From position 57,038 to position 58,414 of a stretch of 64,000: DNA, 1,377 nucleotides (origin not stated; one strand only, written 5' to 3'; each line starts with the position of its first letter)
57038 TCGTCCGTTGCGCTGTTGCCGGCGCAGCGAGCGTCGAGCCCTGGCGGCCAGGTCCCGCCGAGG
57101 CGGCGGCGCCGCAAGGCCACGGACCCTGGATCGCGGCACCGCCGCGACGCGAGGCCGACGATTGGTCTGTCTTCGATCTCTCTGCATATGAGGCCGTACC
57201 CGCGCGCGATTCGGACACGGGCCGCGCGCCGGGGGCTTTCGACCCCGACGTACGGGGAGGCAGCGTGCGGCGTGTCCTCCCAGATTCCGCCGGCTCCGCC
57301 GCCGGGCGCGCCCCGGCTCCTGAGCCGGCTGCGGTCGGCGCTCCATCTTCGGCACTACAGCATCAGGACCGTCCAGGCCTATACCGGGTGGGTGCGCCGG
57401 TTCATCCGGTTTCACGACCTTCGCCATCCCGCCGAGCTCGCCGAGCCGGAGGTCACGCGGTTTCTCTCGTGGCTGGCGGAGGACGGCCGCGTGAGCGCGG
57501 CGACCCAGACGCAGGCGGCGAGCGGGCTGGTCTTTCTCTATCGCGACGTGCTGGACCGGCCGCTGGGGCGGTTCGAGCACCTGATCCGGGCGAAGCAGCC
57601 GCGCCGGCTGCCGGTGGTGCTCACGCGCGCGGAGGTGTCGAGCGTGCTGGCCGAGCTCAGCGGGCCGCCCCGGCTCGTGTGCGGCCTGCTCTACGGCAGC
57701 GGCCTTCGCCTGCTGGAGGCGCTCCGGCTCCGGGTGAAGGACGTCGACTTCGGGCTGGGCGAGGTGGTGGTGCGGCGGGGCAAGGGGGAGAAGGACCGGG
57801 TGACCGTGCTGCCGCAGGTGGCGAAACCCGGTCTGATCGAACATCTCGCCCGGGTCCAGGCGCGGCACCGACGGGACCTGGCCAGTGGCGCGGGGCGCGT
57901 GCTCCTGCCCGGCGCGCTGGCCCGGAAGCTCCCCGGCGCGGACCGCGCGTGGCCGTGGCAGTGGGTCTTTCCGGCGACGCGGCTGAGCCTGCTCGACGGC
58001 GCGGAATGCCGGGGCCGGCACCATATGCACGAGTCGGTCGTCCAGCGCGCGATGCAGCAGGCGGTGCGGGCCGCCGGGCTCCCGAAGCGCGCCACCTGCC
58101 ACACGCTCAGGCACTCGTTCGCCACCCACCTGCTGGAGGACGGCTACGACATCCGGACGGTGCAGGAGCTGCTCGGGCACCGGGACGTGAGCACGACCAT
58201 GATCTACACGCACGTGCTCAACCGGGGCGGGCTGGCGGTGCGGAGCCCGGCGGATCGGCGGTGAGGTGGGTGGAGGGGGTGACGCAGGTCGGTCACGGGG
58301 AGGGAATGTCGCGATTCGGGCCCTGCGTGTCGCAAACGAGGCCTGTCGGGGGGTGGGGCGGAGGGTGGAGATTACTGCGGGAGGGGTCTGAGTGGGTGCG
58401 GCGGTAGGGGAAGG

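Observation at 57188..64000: Chromosomal integron whose integrase points the same way as its cassette array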

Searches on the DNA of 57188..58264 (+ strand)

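Call 28: build_rna_model(alignment_id=A2, structure=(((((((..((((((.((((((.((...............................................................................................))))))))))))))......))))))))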
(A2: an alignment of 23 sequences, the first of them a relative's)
Model R1 built from alignment A2 (23 sequences, 147 columns); structure: as given.
model positions 90; base pairs 21; branch points 0; effective number of sequences 5.89; information 0.633 bits per position. Calibrated on 0.2 Mb of random sequence (short: E-values are rough).
structure used (alignment columns):
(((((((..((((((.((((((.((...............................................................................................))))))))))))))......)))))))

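Call 29: search_with_rna_model(model_id=R1, source=window, filters=off, max_evalue=1, show_alignments=2)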
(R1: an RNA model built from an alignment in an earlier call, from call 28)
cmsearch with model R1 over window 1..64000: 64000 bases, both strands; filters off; matches with E-value up to 1: 9.
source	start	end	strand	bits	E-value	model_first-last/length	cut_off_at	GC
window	59573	59700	+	55.6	3.3e-12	1-90/90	no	0.61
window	60377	60516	+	54.8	5.1e-12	1-90/90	no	0.71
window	59094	59221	+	53.6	1.1e-11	1-90/90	no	0.56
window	63241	63343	+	52.6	1.9e-11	1-90/90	no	0.63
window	61194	61323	+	49.1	1.5e-10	1-90/90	no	0.58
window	61914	62052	+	40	3.5e-08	1-90/90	no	0.71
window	62571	62708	+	16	0.057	1-90/90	no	0.69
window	63241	63343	-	13.7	0.23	1-90/90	no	0.63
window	48910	48981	-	12.2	0.55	1-90/90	no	0.69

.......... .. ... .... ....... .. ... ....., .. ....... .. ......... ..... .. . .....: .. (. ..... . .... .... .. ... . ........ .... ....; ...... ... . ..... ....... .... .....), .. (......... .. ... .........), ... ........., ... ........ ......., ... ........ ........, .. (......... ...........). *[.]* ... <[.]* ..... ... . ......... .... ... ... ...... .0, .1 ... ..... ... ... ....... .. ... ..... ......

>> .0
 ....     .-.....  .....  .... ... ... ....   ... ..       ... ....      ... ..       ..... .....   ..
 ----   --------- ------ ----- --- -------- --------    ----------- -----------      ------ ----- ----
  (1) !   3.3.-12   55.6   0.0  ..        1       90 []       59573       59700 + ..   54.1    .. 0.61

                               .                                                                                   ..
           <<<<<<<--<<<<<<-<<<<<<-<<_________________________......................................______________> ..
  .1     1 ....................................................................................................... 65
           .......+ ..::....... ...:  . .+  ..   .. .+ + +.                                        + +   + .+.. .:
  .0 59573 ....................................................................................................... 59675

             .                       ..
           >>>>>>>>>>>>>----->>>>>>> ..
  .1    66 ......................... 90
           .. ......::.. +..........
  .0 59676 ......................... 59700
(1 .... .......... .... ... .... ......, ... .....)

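Call 30: search_with_rna_model(model_id=R1, sources=[L001, L002, L003, L004, L005, L006, L007, L008, L009, L010, L011, L012, L013, L014, L015, L016, L017, L018, L019, L020, L021, L022, L023, L024, L025, L026, L027, L028, L029, L030, L031, L032, L033, L034, L035, L036, L037, L038, L039, L040, L041, L042, L043, L044, L045, L046, L047, L048, L049, L050, L051, L052, L053, L054, L055, L056, L057, L058, L059, L060, L061, L062, L063, L064, L065, L066, L067, L068, L069, L070, L071, L072, L073, L074, L075, L076, L077, L078, L079, L080], max_evalue=0.001)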
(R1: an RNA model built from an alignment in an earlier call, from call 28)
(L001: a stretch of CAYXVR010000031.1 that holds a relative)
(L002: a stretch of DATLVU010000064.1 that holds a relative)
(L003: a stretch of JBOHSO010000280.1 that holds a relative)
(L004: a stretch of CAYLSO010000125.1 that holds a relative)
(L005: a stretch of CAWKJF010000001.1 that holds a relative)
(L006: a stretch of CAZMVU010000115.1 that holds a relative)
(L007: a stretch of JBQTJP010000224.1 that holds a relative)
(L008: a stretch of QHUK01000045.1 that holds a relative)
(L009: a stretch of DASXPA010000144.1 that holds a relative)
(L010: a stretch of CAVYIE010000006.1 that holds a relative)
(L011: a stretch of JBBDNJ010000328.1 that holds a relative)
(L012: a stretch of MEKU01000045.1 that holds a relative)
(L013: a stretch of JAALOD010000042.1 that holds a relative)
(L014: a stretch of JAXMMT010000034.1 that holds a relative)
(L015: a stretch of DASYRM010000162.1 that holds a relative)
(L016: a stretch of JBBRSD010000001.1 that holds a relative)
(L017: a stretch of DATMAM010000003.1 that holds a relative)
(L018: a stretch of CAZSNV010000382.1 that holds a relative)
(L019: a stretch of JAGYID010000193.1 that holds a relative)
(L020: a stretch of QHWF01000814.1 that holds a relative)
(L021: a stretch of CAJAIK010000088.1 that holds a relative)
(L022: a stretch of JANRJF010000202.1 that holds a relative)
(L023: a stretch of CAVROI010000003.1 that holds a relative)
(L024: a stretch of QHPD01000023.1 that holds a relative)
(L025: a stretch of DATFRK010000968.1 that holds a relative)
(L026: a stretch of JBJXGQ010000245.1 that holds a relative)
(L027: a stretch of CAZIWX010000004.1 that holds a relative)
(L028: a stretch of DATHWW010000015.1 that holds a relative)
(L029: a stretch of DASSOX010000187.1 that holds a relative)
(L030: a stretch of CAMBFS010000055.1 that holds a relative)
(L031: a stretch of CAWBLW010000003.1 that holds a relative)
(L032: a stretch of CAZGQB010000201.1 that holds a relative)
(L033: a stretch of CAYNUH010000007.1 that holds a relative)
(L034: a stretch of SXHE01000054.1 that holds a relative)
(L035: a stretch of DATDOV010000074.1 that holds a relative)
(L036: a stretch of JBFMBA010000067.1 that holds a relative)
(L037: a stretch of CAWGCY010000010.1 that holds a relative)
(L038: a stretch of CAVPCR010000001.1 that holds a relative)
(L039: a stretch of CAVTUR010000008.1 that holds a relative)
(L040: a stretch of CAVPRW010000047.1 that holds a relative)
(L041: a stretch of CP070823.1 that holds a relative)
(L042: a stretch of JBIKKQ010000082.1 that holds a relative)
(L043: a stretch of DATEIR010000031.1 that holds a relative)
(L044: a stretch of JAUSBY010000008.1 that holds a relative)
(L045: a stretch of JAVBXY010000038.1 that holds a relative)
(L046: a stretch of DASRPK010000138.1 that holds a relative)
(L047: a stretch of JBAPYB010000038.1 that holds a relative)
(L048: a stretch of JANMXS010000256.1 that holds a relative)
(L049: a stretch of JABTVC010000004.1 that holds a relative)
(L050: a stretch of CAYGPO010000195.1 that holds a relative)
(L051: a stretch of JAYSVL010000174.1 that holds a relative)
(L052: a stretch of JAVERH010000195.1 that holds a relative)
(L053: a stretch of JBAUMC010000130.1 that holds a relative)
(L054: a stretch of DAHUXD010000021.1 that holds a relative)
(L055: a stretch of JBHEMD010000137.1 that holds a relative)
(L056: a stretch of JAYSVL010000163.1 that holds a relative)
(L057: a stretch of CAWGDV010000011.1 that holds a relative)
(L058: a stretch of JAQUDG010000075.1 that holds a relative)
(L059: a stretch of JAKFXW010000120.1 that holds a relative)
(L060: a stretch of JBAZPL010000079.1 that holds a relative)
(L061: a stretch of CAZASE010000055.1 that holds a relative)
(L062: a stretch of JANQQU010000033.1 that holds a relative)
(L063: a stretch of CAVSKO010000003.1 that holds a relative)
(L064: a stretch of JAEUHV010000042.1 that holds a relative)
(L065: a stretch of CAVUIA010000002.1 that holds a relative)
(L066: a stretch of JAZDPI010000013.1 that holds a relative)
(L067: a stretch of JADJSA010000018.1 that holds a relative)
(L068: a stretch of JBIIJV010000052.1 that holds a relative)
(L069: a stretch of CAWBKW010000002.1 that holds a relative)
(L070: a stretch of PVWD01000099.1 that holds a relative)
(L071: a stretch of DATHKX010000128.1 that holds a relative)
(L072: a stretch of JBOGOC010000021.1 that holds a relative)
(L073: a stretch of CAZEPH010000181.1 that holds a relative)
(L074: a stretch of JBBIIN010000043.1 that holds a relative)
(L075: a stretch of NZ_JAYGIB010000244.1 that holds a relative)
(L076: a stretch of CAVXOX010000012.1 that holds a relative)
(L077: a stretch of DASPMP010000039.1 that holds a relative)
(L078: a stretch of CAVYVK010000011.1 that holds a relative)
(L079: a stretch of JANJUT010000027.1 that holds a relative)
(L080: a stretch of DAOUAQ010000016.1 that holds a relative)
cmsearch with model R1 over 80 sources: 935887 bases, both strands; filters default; matches with E-value up to 0.001: 168.
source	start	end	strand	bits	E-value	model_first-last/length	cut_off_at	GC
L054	5509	5584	+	75.5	3.3e-16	1-90/90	no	0.68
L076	9170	9245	+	73.7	9.6e-16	1-90/90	no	0.67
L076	8336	8411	+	73.4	1.1e-15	1-90/90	no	0.68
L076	12159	12234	+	72.9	1.5e-15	1-90/90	no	0.7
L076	8043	8118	+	72.4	2.1e-15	1-90/90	no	0.71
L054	6719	6794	+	71.5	3.5e-15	1-90/90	no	0.67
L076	7062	7137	+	70.6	5.9e-15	1-90/90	no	0.72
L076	9686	9761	+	70.4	6.8e-15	1-90/90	no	0.7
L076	14303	14378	+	70.4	6.9e-15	1-90/90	no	0.68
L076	13568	13643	+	69.7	1.1e-14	1-90/90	no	0.68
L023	11929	12064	+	69.6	1.1e-14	1-90/90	no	0.62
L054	6032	6107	+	69.6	1.1e-14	1-90/90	no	0.7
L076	10930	11005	+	69.6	1.1e-14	1-90/90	no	0.7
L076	10380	10455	+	69.1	1.5e-14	1-90/90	no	0.71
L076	8819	8894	+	68.9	1.7e-14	1-90/90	no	0.7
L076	7405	7480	+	67.6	3.6e-14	1-90/90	no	0.72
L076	11218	11293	+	67.4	4.1e-14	1-90/90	no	0.7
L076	13274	13349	+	67.2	4.6e-14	1-90/90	no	0.68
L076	15392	15467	+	67.2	4.7e-14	1-90/90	no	0.71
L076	14831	14906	+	65.4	1.4e-13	1-90/90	no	0.7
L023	13927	14065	+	65.3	1.4e-13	1-90/90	no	0.61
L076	16153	16228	+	64.2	2.7e-13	1-90/90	no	0.67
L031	15013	15110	+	64.2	2.8e-13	1-90/90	no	0.73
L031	20674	20771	+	64.2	2.8e-13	1-90/90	no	0.73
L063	1459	1551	+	63.6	3.8e-13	1-90/90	no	0.57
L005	8127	8248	-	63.5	4.1e-13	1-90/90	no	0.56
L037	19237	19296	+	63.1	5.4e-13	1-90/90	no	0.62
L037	20733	20792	+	63.1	5.4e-13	1-90/90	no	0.62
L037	17641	17700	+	62.8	6.5e-13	1-90/90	no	0.58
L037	18111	18170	+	62.3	8.6e-13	1-90/90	no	0.58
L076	11719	11789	+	61.9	1.1e-12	1-90/90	no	0.72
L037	15130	15189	+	61.9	1.1e-12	1-90/90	no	0.62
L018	4253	4344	+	61.8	1.1e-12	1-90/90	no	0.51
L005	6218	6340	-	61.6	1.3e-12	1-90/90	no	0.5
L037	19592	19651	+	61.5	1.4e-12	1-90/90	no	0.65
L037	11889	11948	+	61.2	1.7e-12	1-90/90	no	0.62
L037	18721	18780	+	60.7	2.2e-12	1-90/90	no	0.62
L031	14509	14606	+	59.7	4e-12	1-90/90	no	0.74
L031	20171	20268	+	59.7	4e-12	1-90/90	no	0.74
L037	14570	14629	+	59.3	5.2e-12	1-90/90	no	0.6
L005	3520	3642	-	59.3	5.3e-12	1-90/90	no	0.59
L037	20189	20248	+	58.7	7.4e-12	1-90/90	no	0.6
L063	2143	2234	+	57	2e-11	1-90/90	no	0.59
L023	12660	12796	+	56.3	3e-11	1-90/90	no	0.63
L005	8641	8763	-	56.1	3.4e-11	1-90/90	no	0.62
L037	17031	17090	+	55.6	4.7e-11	1-90/90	no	0.57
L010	19719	19778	+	55.6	4.8e-11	1-90/90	no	0.67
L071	8874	9013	+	55.5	5e-11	1-90/90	no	0.59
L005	3096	3219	-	55.4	5.4e-11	1-90/90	no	0.56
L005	4729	4851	-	55.1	6.1e-11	1-90/90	no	0.59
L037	16091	16150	+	54.8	7.7e-11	1-90/90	no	0.6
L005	2702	2824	-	54.6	8.3e-11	1-90/90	no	0.59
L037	14079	14138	+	54.2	1.1e-10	1-90/90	no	0.58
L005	7157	7279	-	53.9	1.3e-10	1-90/90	no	0.58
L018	3545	3635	+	53.8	1.4e-10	1-90/90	no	0.56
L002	11457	11557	+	53.6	1.5e-10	1-90/90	no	0.54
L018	3227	3319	+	53.6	1.6e-10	1-90/90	no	0.61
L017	4517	4615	+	53.5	1.6e-10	1-90/90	no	0.69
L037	13096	13155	+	53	2.2e-10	1-90/90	no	0.6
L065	12964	13076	+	51.8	4.5e-10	1-90/90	no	0.64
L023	13387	13524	+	51.7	4.8e-10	1-90/90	no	0.64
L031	15583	15683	+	51.5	5.4e-10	1-90/90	no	0.75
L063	5361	5452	-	51.1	6.6e-10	1-90/90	no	0.63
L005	7671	7794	-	51.1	6.9e-10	1-90/90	no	0.58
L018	3803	3893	+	51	7.1e-10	1-90/90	no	0.53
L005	9017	9138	-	50.9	7.6e-10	1-90/90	no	0.52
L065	16101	16222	+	50.7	8.6e-10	1-90/90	no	0.67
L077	11500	11607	+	50.7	8.9e-10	1-90/90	no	0.62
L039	12362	12453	+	50.2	1.2e-09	1-90/90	no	0.57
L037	13603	13662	+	50.2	1.2e-09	1-90/90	no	0.55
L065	12532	12641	+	49.8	1.5e-09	1-90/90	no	0.66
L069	16110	16196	+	49.4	1.9e-09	1-90/90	no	0.57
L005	2266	2384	-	49.1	2.3e-09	1-90/90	no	0.55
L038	12886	12945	+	48.8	2.8e-09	1-90/90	no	0.7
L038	20648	20705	+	48.5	3.3e-09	1-90/90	no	0.67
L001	12348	12425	+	48.4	3.3e-09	1-90/90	no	0.68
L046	11456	11572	+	47.8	4.8e-09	1-90/90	no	0.6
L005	5176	5298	-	47.5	5.9e-09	1-90/90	no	0.56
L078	18842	18940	+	46.9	8.2e-09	1-90/90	no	0.67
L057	12113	12184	+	46.7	9.3e-09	1-90/90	no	0.53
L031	11829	11929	+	46.4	1.1e-08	1-90/90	no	0.73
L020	3103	3172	+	46.3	1.2e-08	1-90/90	no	0.69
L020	1700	1764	+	46.1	1.4e-08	1-90/90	no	0.68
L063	8314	8406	-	46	1.4e-08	1-90/90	no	0.65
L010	17773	17862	+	45.9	1.5e-08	1-90/90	no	0.68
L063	2802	2893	+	45.7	1.7e-08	1-90/90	no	0.54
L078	20521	20616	+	45.6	1.8e-08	1-90/90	no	0.7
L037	12598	12677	+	45.6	1.8e-08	1-90/90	no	0.59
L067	6671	6728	-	45.4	2.1e-08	1-90/90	no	0.67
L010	16521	16610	+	45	2.6e-08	1-90/90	no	0.69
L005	6648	6770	-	44.7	3.1e-08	1-90/90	no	0.54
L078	12440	12536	+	44.6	3.4e-08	1-90/90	no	0.64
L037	15591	15670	+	44.6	3.4e-08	1-90/90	no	0.57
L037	16552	16631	+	44.6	3.4e-08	1-90/90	no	0.57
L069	15563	15651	+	44.4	3.7e-08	1-90/90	no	0.64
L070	173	259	-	44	4.6e-08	1-90/90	no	0.39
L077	12106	12213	+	43.9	5e-08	1-90/90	no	0.64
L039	12871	12969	+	43.8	5.5e-08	1-90/90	no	0.57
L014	9868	9966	+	43.7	5.6e-08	1-90/90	no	0.58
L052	3236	3324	+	43.7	5.7e-08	1-90/90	no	0.64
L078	12816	12934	+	43.6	6e-08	1-90/90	no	0.71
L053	905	1056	-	43.3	7.1e-08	1-90/90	no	0.6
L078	16917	17008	+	43.2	7.7e-08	1-90/90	no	0.71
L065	19072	19131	+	42.9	9.1e-08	1-90/90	no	0.55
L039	13419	13506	+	42.8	9.7e-08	1-90/90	no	0.58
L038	18141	18204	+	42.7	1e-07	1-90/90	no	0.69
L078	17926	18023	+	42.5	1.1e-07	1-90/90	no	0.72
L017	6771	6865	+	42.2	1.4e-07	1-90/90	no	0.68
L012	2243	2321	+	42.2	1.4e-07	1-90/90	no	0.65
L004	13010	13111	+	41.8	1.8e-07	1-90/90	no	0.74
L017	7680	7752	+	41.6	2e-07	1-90/90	no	0.71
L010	18328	18417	+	41.5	2e-07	1-90/90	no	0.68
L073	5650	5743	+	41.5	2.1e-07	1-90/90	no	0.56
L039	2139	2247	+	41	2.9e-07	1-90/90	no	0.58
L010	17495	17584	+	40.8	3.3e-07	1-90/90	no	0.68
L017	2748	2835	+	40.2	4.5e-07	1-90/90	no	0.66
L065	17335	17445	+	40.1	4.7e-07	1-90/90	no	0.66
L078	17289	17407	+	40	5.2e-07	1-90/90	no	0.7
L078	18304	18422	+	40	5.2e-07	1-90/90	no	0.7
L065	11768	11877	+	39.8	5.9e-07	1-90/90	no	0.62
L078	20054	20151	+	39.6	6.5e-07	1-90/90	no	0.77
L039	3205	3298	+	39.6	6.5e-07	1-90/90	no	0.63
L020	4025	4083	+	39.6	6.6e-07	1-90/90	no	0.64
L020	3495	3582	+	39.5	6.9e-07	1-90/90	no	0.67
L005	1783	1906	-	39.4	7.4e-07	1-90/90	no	0.59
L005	9390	9511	-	39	9.4e-07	1-90/90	no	0.63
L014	9117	9202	+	38.8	1.1e-06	1-90/90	no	0.58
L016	11849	11931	+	38.8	1.1e-06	1-90/90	no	0.65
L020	4596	4665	+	38.3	1.4e-06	1-90/90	no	0.73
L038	16663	16725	+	38.3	1.4e-06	1-90/90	no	0.68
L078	19344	19439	+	38.2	1.5e-06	1-90/90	no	0.76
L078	15593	15684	+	38.1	1.6e-06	1-90/90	no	0.65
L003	3161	3304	+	37.9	1.9e-06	1-90/90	no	0.69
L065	15335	15441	+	37.2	2.7e-06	1-90/90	no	0.64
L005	4058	4177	-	36.8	3.4e-06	1-90/90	no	0.56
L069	20836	20920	+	36.7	3.7e-06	1-90/90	no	0.61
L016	12546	12630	+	36.6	4e-06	1-90/90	no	0.64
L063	615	707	+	36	5.7e-06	1-90/90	no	0.6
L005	5720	5843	-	35.8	6.2e-06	1-90/90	no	0.56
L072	5347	5440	+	35.4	7.9e-06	1-90/90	no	0.66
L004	12334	12434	+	34.9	1.1e-05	1-90/90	no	0.72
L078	13920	14016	-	34.6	1.3e-05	1-90/90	no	0.65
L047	15238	15312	+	34.3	1.6e-05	1-90/90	no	0.71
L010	11458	11548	+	34.3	1.6e-05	1-90/90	no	0.69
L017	10194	10253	+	34.2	1.6e-05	1-90/90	no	0.63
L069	12116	12203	+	33.3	2.9e-05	1-90/90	no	0.64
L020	2323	2382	+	32.9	3.6e-05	1-90/90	no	0.72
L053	120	271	-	32.7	4.1e-05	1-90/90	no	0.6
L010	18050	18138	+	32.6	4.3e-05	1-90/90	no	0.67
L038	14412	14508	+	32.5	4.5e-05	1-90/90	no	0.7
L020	2825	2882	+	32.5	4.6e-05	1-90/90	no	0.69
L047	14656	14728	+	32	6.3e-05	1-90/90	no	0.64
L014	8342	8428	+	31.9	6.6e-05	1-90/90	no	0.61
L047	13168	13243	+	31.7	7.3e-05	1-90/90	no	0.72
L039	4845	4954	+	31.6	7.7e-05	1-90/90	no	0.59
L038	18804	18911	+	31.6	8e-05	1-90/90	no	0.69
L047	16886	16962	+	31.2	9.8e-05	1-90/90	no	0.7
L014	7171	7269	+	30.7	0.00014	1-90/90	no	0.61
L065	18202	18263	+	29.9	0.00021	1-90/90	no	0.63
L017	5748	5808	+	29.3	0.0003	1-90/90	no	0.62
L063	9717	9806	+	29.3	0.00031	1-90/90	no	0.6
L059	775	844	-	29.2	0.00032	1-90/90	no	0.59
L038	13422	13517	+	28.8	0.00041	1-90/90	no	0.71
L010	17251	17308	+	28.8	0.00042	1-90/90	no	0.64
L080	227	351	-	28.5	0.00048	1-90/90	no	0.63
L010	20473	20604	+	28.5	0.00048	1-90/90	no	0.61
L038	15668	15767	+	27.7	0.00081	1-90/90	no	0.74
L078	19730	19829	+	27.6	0.00083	1-90/90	no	0.73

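Call 41: search_with_rna_model(model_id=R1, sources=[L088, L081, L082, L083, L084, L085, L086], max_evalue=0.01)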
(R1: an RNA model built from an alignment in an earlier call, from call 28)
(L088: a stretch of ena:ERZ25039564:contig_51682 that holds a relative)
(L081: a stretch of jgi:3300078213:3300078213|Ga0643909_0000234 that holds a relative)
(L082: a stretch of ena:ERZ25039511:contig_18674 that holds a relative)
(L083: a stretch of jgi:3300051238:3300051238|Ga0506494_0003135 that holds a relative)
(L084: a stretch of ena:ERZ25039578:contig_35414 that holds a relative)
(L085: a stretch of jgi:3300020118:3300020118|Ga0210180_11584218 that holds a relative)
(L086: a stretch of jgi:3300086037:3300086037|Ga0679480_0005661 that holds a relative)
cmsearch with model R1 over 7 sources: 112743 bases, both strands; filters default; matches with E-value up to 0.01: 27.
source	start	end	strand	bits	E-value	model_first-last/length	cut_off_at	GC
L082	2090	2222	+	56.3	3.6e-12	1-90/90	no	0.66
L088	5019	5146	+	55.5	5.8e-12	1-90/90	no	0.61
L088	5825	5964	+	54.8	9e-12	1-90/90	no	0.71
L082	568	710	+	54.6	1e-11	1-90/90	no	0.68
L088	8690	8792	+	54.3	1.2e-11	1-90/90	no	0.64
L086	643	771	+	52.4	3.8e-11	1-90/90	no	0.65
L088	4534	4667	+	51.7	5.7e-11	1-90/90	no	0.6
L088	6642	6771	+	50.2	1.4e-10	1-90/90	no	0.59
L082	4448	4585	+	49.5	2.1e-10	1-90/90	no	0.62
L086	205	318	+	49.3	2.4e-10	1-90/90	no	0.62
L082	2784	2926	+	48.2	4.7e-10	1-90/90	no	0.66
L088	10056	10154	+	48.1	4.9e-10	1-90/90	no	0.72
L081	4861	4999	+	46.9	1e-09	1-90/90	no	0.68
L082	5256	5396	+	46.8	1.1e-09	1-90/90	no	0.7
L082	6532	6672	+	46.5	1.3e-09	1-90/90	no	0.67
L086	1897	2019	+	45.6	2.2e-09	1-90/90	no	0.6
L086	1265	1404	+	45.5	2.3e-09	1-90/90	no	0.69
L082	1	121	+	44.5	4.1e-09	1-90/90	no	0.66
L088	9382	9522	+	43.2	9e-09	1-90/90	no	0.72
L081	3498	3625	+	40.4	5e-08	1-90/90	no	0.66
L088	7362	7500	+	40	6.2e-08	1-90/90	no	0.71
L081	3116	3197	+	33.7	2.7e-06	1-90/90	no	0.61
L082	1526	1668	+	32.8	4.6e-06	1-90/90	no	0.66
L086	3018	3146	+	28.4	6.5e-05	1-90/90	no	0.65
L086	2519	2647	+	27.1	0.00014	1-90/90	no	0.62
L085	14032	14173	+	26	0.00026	1-90/90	no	0.65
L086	5380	5495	+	23.7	0.0011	1-90/90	no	0.6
